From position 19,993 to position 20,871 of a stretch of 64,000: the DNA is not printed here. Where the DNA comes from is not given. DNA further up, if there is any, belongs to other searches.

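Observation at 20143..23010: MurJ-adjacent trio of single-TM proteins plus an IPKTG sortase substrate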

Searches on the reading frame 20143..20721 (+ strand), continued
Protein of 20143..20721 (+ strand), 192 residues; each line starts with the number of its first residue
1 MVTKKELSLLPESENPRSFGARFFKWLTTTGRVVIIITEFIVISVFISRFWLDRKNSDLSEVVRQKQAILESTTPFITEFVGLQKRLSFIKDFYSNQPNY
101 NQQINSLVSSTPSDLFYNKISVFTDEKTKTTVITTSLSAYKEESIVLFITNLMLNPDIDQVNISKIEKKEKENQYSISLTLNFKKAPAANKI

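Call 40: search_solved_structures(query=A2, max_evalue=1, show_alignments=1)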
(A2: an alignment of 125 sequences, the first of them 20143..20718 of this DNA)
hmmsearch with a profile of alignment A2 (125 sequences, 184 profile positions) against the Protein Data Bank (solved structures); distinct sequences matched with E-value up to 1: 7.
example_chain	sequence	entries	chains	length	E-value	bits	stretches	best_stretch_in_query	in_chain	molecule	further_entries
3jc8_Na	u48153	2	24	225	2.1e-08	37.4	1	62-149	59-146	PilN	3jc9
8q5h_5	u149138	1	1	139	0.07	16.2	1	56-156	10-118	Kinetochore protein Spc25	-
2z4t_A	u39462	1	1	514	0.16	15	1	104-164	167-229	Beta-galactoside alpha-2,6-sialyltransferase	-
6snr_A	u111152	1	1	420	0.29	14.2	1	56-122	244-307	Lipid II:glycine glycyltransferase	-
4aj5_A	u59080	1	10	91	0.44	13.6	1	74-151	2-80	SPINDLE AND KINETOCHORE-ASSOCIATED PROTEIN 1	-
5xau_C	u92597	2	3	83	0.78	12.8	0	54-88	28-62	Laminin subunit gamma-1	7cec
4bhq_A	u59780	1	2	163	0.82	12.7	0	60-173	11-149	COMPETENCE PROTEIN PILN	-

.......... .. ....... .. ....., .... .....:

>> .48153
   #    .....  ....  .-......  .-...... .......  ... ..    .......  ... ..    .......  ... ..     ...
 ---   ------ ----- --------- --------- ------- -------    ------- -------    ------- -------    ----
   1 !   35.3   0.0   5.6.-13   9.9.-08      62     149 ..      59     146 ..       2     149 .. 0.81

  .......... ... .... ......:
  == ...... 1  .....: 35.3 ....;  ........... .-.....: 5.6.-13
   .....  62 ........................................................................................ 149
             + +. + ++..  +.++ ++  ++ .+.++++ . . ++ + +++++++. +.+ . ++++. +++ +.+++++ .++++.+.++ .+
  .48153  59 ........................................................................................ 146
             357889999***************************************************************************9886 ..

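Call 44: find_related_loci(query=A3, collection=genome_contigs, flank=10000)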
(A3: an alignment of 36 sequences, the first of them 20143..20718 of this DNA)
Query A3 (192 aa) in genome_contigs; peptide patterns used: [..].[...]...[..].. (x = any residue, [..] = any of these).
249 stretches matched a pattern; 220 encode a relative of the query (tblastn E <= 1e-3); the best 80 are kept; 80 distinct loci.
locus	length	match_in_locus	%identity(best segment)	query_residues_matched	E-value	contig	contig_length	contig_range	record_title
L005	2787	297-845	79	1-183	2e-95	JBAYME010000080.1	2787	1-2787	MAG: Candidatus Paceibacterota bacterium isolate SO_2016_LW1_32 scaffold77587_LW64-88_2016, whole genome shotgun sequenc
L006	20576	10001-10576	75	1-192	2e-92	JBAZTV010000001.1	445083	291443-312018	MAG: Candidatus Shapirobacteria bacterium isolate SO_2017_GW1_211 NODE_145_length_445083_cov_5.792588_OW334_2017, whole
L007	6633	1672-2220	80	1-183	2e-92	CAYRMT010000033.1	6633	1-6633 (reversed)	MAG TPA_asm: uncultured Gammaproteobacteria bacterium isolate SRP192927_co2_434 genome assembly, contig: NODE_25652_leng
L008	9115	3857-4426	75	1-190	1e-91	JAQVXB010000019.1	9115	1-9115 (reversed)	MAG: Candidatus Shapirobacteria bacterium isolate STF2_116 NODE_23921_length_9115_cov_3.511126_Sandtown_F2, whole genome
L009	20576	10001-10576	79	1-192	2e-89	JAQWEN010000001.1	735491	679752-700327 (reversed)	MAG: Candidatus Shapirobacteria bacterium isolate STF2_76 NODE_1_length_735491_cov_9.474058_Sandtown_F2, whole genome sh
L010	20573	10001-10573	72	1-191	7e-89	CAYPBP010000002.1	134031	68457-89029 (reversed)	MAG TPA_asm: uncultured Gammaproteobacteria bacterium isolate SRP192927_co5_99 genome assembly, contig: NODE_43_length_1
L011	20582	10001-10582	77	1-192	6e-87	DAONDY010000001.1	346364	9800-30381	MAG TPA_asm: Candidatus Woesebacteria bacterium isolate AMR_MDS_3883 NODE_4_length_346364_cov_10.752952, whole genome sh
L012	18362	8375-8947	72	1-191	3e-83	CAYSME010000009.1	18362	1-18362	MAG TPA_asm: uncultured Gammaproteobacteria bacterium isolate SRP192927_co6_55 genome assembly, contig: NODE_6758_length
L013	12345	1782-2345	58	1-188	1e-72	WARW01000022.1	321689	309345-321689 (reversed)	MAG: Patescibacteria group bacterium isolate AMAZON02 genome_22, whole genome shotgun sequence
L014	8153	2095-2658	61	1-188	6e-72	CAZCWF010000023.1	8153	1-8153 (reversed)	MAG TPA_asm: uncultured Gammaproteobacteria bacterium isolate SRP294416_co3_810 genome assembly, contig: NODE_19700_leng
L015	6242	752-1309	60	1-186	9e-72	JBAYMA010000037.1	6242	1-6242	MAG: Candidatus Shapirobacteria bacterium isolate SO_2016_LW1_28 scaffold19351_LW64-88_2016, whole genome shotgun sequen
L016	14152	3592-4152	60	1-187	2e-70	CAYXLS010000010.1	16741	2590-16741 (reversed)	MAG TPA_asm: uncultured Gammaproteobacteria bacterium isolate SRP192927_co7_326 genome assembly, contig: NODE_6402_lengt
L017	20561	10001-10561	60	1-187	7e-70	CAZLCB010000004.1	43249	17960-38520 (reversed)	MAG TPA_asm: uncultured Gammaproteobacteria bacterium isolate SRP239243_co1_273 genome assembly, contig: NODE_1083_lengt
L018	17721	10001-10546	61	1-183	2e-69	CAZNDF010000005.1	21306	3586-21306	MAG TPA_asm: uncultured Gammaproteobacteria bacterium isolate SRP192927_co2_67 genome assembly, contig: NODE_3729_length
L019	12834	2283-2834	60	1-184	4e-69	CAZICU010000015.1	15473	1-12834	MAG TPA_asm: uncultured Gammaproteobacteria bacterium isolate SRP263991_co2_418 genome assembly, contig: NODE_5137_lengt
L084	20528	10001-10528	42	6-183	3e-43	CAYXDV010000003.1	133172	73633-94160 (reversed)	MAG TPA_asm: uncultured Gammaproteobacteria bacterium isolate SRP170004_co1_52 genome assembly, contig: NODE_128_length_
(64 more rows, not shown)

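Call 48: find_related_loci(query=A4, collection=metagenome_contigs, flank=10000)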
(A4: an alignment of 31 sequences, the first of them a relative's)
Query A4 (202 aa) in metagenome_contigs; peptide patterns used: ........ (x = any residue, [..] = any of these).
556 stretches matched a pattern; 475 encode a relative of the query (tblastn E <= 1e-3); the best 80 are kept; 80 distinct loci.
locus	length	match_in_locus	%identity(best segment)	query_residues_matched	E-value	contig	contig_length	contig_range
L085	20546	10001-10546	53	5-186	6e-51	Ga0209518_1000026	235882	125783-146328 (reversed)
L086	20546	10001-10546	53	5-186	6e-51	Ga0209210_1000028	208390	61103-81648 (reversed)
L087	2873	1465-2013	49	1-188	2e-50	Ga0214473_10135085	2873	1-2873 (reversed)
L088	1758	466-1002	46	1-186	4e-51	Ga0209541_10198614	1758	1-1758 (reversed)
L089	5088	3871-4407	46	1-186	5e-50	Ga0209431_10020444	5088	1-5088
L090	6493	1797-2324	54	6-182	2e-49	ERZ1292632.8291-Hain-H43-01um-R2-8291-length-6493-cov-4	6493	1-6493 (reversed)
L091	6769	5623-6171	48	1-188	6e-49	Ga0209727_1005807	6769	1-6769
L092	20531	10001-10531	53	10-186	6e-49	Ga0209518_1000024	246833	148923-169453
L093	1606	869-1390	46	9-182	3e-49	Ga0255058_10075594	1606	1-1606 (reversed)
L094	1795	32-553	45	9-182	2e-48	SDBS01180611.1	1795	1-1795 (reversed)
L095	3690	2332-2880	46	1-199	4e-47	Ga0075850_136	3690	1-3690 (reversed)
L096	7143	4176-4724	46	1-199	4e-47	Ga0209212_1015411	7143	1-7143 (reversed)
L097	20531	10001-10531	49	1-182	6e-47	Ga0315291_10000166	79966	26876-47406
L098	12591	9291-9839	46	1-199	4e-47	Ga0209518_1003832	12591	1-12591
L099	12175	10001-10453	52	4-154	2e-46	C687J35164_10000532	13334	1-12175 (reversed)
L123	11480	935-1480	45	1-187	5e-44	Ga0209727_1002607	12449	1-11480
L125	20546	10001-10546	45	1-187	5e-44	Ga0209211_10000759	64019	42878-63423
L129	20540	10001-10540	44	15-199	6e-44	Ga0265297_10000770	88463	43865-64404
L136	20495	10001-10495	47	1-170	2e-43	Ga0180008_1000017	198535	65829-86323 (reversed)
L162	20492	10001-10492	43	1-168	1e-41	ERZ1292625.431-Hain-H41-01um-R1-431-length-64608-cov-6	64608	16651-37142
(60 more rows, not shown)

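Call 71: search_protein_families(library=ncbifam, proteins=[L125:11467-12789:+, L001:12951-14177:+, L123:4955-5509:+, L162:14254-15489:+, L129:16405-18063:+, L136:14145-14753:+, L084:12731-14014:+, L129:14682-15503:+, L125:12793-14058:+], max_evalue=10)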
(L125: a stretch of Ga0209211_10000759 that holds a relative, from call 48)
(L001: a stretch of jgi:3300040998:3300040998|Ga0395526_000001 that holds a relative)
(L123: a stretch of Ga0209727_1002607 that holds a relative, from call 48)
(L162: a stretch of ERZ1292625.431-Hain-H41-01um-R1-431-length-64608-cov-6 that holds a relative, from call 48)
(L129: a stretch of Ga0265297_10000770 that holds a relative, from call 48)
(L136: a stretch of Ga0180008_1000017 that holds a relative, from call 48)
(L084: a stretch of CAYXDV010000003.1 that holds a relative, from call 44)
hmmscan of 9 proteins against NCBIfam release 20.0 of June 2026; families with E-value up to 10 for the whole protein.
L125:11467-12789:+ (441 aa): 5 families
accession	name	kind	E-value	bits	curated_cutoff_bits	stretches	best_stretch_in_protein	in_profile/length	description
NF040520.1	Ig_like_BLP2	equivalog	5.3e-08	31.5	750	1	284-366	528-609/730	Ig-like repeat protein Blp2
NF033510.3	Ca_tandemer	repeat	5.6e-07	29.9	50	1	282-353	15-93/96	Ca2+-stabilized repeat-containing adhesin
TIGR04216.1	halo_surf_glyco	exception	0.037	12.2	400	1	304-437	648-782/784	HVO_2072 family ArtA-dependent S-layer glycoprotein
NF047903.1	MmDecMmdC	equivalog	0.3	11.5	200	1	371-411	24-61/132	methylmalonyl-CoA decarboxylase subunit gamma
NF037973.1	metallo_SslE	exception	0.74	7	3000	1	365-412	39-86/1519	lipoprotein metalloprotease SslE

L001:12951-14177:+ (409 aa): 2 families
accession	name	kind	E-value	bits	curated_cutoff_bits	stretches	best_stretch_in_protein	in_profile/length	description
TIGR01167.1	LPXTG_anchor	domain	0.014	16.1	15.9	2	381-408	2-28/34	LPXTG cell wall anchor domain-containing protein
NF005846.3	PRK07764.1-6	equivalog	0.083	11.9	625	1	153-247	443-537/628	DNA polymerase III subunit gamma and tau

L123:4955-5509:+ (185 aa): 9 families
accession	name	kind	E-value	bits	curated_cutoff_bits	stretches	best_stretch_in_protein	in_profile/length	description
NF033761.1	gliding_GltJ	equivalog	5.2e-05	22.5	450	1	23-155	371-504/671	adventurous gliding motility protein GltJ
NF053549.1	FtsL_Actino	equivalog_domain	0.029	14.2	55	1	24-53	10-39/83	cell division protein FtsL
NF033887.1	conj_TraX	equivalog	0.031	13.9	100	1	13-55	102-144/163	conjugal transfer protein TraX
NF041735.1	hist_kin_RppB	equivalog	0.036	12.9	400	1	12-62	178-228/438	two-component system sensor histidine kinase RppB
TIGR00799.1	mtp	subfamily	0.041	13.5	181.3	1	13-91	181-254/258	Golgi 4-transmembrane spanning transporter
NF005848.0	PRK07764.2-4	equivalog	0.87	8.1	1259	1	67-168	396-497/827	DNA polymerase III subunit gamma and tau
NF005846.3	PRK07764.1-6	equivalog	1.4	7.9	625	1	55-168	450-558/628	DNA polymerase III subunit gamma and tau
TIGR01167.1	LPXTG_anchor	domain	2.6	8.9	15.9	1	157-183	2-28/34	LPXTG cell wall anchor domain-containing protein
NF033186.1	internalin_K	exception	6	5.2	1100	0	74-180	501-597/604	class 1 internalin InlK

L162:14254-15489:+ (412 aa): 1 family
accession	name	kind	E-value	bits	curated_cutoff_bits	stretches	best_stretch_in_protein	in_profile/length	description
NF009650.0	PRK13183.1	equivalog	3.3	7.6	70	1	10-29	10-29/46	photosystem II reaction center protein PsbN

L129:16405-18063:+ (553 aa): 1 family
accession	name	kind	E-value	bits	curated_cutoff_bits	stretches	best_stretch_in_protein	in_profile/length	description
NF053601.1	asym_polar_PgfA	equivalog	0.049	13.1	160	1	354-396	202-245/303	cell envelope lipid trafficking protein PgfA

L136:14145-14753:+ (203 aa): 2 families
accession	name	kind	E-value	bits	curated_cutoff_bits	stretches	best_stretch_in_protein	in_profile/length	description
NF047839.1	PspM_Rv2743c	equivalog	0.035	14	80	1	7-52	43-86/220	phage shock envelope stress response protein PspM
NF041335.1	surf_glcprot_Halo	equivalog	0.056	11.5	1100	1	112-173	766-826/862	ArtA-dependent S-layer glycoprotein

L084:12731-14014:+ (428 aa): 1 family
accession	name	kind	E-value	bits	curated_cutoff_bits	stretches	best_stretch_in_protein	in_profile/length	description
TIGR04526.1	predic_Ig_block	subfamily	0.39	9.6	150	1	188-270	53-139/693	putative immunoglobulin-blocking virulence protein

L129:14682-15503:+ (274 aa): 4 families
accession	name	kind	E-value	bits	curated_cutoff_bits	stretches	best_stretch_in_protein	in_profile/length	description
NF004285.1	PRK05696.1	equivalog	0.001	18.9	179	1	10-76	13-77/171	flagellar basal body-associated protein FliL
NF005435.1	PRK07021.1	equivalog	0.0011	18.9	131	1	12-89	4-81/157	flagellar basal body-associated protein FliL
NF009420.1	PRK12785.1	equivalog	0.079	12.8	197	1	10-52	14-56/161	flagellar basal body-associated protein FliL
TIGR04361.1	TrbK_Ti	equivalog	0.89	9.9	50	1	16-47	3-34/64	entry exclusion protein TrbK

L125:12793-14058:+ (422 aa): 0 families

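Call 80: search_protein_families(library=pfam, proteins=[L125:7097-7849:-, L125:6681-7100:-, L125:4751-6676:-, L125:3859-4746:-, L125:14601-15842:+, L125:15835-17490:+, L125:17466-19928:-, L125:12793-14061:+, L125:2157-3251:-, L125:11467-12792:+], max_evalue=0.01)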
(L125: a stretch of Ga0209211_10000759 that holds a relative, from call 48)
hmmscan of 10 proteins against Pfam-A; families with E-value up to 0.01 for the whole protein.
L125:7097-7849:- (250 aa): 3 families
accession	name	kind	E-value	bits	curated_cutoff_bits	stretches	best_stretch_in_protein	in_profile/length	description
PF01628.27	HrcA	-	1.3e-20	74.8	22.2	1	93-234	86-215/215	HrcA protein C terminal domain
PF03444.21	HrcA_DNA-bdg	-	2.6e-05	24.2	21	1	12-65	2-53/79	Winged helix-turn-helix transcription repressor, HrcA DNA-binding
PF08220.18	HTH_DeoR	-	0.0089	16.2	21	0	45-70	24-49/57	DeoR-like helix-turn-helix domain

L125:6681-7100:- (139 aa): 2 families
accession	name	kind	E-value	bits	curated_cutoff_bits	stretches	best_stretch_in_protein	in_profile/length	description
PF01025.24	GrpE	-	1.6e-25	90.1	25.8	1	3-138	22-164/165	GrpE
PF08895.16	DUF1840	-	0.002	18.8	25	1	8-61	46-102/108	Domain of unknown function (DUF1840)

L125:4751-6676:- (641 aa): 3 families
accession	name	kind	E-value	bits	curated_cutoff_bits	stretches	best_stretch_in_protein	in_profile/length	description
PF00012.26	HSP70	-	1.2e-246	820.1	20.6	1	4-598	1-598/599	Hsp70 protein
PF06723.19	MreB_Mbl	-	4.6e-18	65.6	27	1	115-370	75-317/327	MreB/Mbl protein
PF02782.22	FGGY_C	-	0.0021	18.3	27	0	301-374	123-196/198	FGGY family of carbohydrate kinases, C-terminal domain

L125:3859-4746:- (295 aa): 2 families
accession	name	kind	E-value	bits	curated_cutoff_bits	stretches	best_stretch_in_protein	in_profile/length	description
PF01556.23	DnaJ_C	-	8.2e-35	120.5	26.6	1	146-276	2-152/152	DnaJ C terminal domain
PF00226.36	DnaJ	-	9.8e-29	99.7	27.8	1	6-69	1-63/63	DnaJ domain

L125:14601-15842:+ (413 aa): 13 families
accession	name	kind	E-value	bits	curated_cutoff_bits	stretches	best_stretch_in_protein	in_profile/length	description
PF01593.30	Amino_oxidase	-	8.9e-19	68.5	19.8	1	10-248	1-256/443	Flavin containing amine oxidoreductase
PF13450.12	NAD_binding_8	-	9e-14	51.9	21.9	1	5-71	1-67/68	NAD(P)-binding Rossmann-like domain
PF01266.30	DAO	-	2.1e-12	47.7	27.9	1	2-55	1-54/353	FAD dependent oxidoreductase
PF00890.30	FAD_binding_2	-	4.5e-06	26.6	20.4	1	3-37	2-36/414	FAD binding domain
PF00070.33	Pyr_redox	-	1e-05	26.4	22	1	2-36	1-35/82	Pyridine nucleotide-disulphide oxidoreductase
PF07992.20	Pyr_redox_2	-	1.2e-05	25.4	26.1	1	1-34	1-34/291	Pyridine nucleotide-disulphide oxidoreductase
PF01946.23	Thi4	-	1.5e-05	24.8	26.2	1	3-38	20-56/235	Thi4 family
PF03486.20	HI0933_like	-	0.00032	20.7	50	1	2-36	2-36/244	HI0933-like protein Rossmann domain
PF12831.13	FAD_oxidored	-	0.0008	19.2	27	1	3-40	2-39/416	FAD dependent oxidoreductase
PF03721.20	UDPG_MGDP_dh_N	-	0.001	19.1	27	1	1-32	1-32/187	UDP-glucose/GDP-mannose dehydrogenase family, NAD binding domain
PF21799.2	MurD-like_N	-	0.0011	19.6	27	1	2-39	2-39/88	Mur ligase MurD-like, N-terminal domain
PF01494.25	FAD_binding_3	-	0.0031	17.2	22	1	2-34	3-35/349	FAD binding domain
PF02558.23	ApbA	-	0.008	16.2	22.2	0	3-33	1-31/150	Ketopantoate reductase PanE/ApbA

L125:15835-17490:+ (551 aa): 0 families

L125:17466-19928:- (820 aa): 3 families
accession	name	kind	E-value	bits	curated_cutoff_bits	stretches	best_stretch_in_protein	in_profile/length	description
PF16192.10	PMT_4TMC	-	1.7e-18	67.3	32.4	1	653-819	4-202/202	C-terminal four TMM region of protein-O-mannosyltransferase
PF02366.24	PMT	-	1.4e-11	44.8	22.7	1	438-645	3-241/245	Dolichyl-phosphate-mannose-protein mannosyltransferase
PF13231.12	PMT_2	-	5.1e-11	43.5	26.1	1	494-637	2-153/160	Dolichyl-phosphate-mannose-protein mannosyltransferase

L125:12793-14061:+ (422 aa): 0 families

L125:2157-3251:- (364 aa): 5 families
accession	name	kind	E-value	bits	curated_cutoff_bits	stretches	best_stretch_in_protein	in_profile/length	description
PF13184.12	KH_5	-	9.4e-24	83.8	27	1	226-293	1-68/69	NusA-like KH domain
PF08529.16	NusA_N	-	1.2e-19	71.1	23.8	2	20-82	1-57/119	NusA N-terminal domain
PF23095.1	KH_NusA_C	-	2e-05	25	34.2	1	303-337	3-37/59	Transcription termination/antitermination protein NusA, KH domain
PF00013.35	KH_1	-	0.0021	18.2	21.5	0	302-336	3-37/66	KH domain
PF07650.23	KH_2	-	0.004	17.4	22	0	280-336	6-63/78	KH domain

L125:11467-12792:+ (441 aa): 4 families
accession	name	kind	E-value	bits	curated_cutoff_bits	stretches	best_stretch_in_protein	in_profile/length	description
PF16656.11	Pur_ac_phosph_N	-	2.5e-10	41.2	30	1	43-115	2-83/93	Purple acid Phosphatase, N-terminal domain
PF19077.6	Big_13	-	1.5e-09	38.6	27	1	288-359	21-94/102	Bacterial Ig-like domain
PF00041.27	fn3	-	1.9e-06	28.4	25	1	41-111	2-67/84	Fibronectin type III domain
PF13620.12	CarboxypepD_reg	-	0.0035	18.1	32.3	0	141-182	2-44/82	Carboxypeptidase regulatory-like domain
